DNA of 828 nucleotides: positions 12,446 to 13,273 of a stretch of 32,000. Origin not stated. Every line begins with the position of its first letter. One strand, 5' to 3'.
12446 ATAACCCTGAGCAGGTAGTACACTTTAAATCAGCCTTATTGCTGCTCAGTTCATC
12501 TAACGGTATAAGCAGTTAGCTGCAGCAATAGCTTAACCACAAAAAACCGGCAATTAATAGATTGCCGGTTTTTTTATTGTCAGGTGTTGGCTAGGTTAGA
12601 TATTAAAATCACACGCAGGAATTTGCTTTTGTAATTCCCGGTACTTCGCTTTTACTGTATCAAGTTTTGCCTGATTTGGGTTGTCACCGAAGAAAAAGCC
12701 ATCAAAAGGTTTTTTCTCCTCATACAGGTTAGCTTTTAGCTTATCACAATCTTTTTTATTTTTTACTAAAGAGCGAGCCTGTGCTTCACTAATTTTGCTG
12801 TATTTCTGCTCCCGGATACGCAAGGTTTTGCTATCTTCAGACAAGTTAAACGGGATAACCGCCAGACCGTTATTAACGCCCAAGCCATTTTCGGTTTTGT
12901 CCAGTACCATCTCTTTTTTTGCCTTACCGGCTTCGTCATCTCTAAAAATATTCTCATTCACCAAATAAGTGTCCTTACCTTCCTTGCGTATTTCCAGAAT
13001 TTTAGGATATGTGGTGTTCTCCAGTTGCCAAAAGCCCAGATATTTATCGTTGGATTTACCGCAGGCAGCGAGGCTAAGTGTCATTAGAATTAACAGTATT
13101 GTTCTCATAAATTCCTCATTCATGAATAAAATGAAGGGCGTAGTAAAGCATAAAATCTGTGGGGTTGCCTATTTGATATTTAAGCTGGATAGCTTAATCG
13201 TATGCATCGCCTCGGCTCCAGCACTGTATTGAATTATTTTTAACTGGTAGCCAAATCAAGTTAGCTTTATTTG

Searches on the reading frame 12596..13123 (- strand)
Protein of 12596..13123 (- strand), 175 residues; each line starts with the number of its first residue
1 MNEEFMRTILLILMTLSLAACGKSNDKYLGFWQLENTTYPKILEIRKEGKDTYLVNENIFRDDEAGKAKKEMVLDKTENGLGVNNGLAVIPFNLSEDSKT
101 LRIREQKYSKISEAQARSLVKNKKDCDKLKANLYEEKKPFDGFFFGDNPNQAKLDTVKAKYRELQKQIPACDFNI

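Call 8: search_protein_families(library=pfam, proteins=[window:12596-13123:-], max_evalue=1)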
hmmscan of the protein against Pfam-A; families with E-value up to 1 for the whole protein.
window:12596-13123:- (175 aa): 0 families

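Call 9: search_protein_families(library=ncbifam, proteins=[window:12596-13123:-], max_evalue=1)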
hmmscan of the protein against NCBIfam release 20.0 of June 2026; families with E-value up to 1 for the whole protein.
window:12596-13123:- (175 aa): 5 families
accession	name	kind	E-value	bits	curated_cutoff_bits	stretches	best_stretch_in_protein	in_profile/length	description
NF047408.1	SA0632_fam_LP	equivalog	0.012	15.2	70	1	9-27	6-24/68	SA0632 family lipoprotein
NF047847.2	SS_mature_LptM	equivalog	0.062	13.4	27.7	1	6-22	1-21/31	LPS translocon maturation chaperone LptM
NF033596.1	denti_PrcB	equivalog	0.066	13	125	0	114-138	75-99/176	dentilisin complex subunit PrcB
NF009107.0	PRK12452.1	equivalog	0.078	11.7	787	1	36-83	149-196/509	cardiolipin synthase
NF041529.1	LvhB7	equivalog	0.15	11.8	70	1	6-26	1-21/45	T4SS-associated protein LvhB7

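Call 35: search_protein_families(library=padloc, proteins=[window:12596-13123:-], max_evalue=0.1)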
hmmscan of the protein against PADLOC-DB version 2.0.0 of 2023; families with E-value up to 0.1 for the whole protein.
window:12596-13123:- (175 aa): 0 families
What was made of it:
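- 12596..13123 (-): 175-aa predicted lipoprotein gene (lipobox LAAC). It lies in the same strain-specific segment. No family was assigned and no link to the lipase is shown. No Pfam, NCBIfam or PADLOC family (calls 8, 9, 35).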
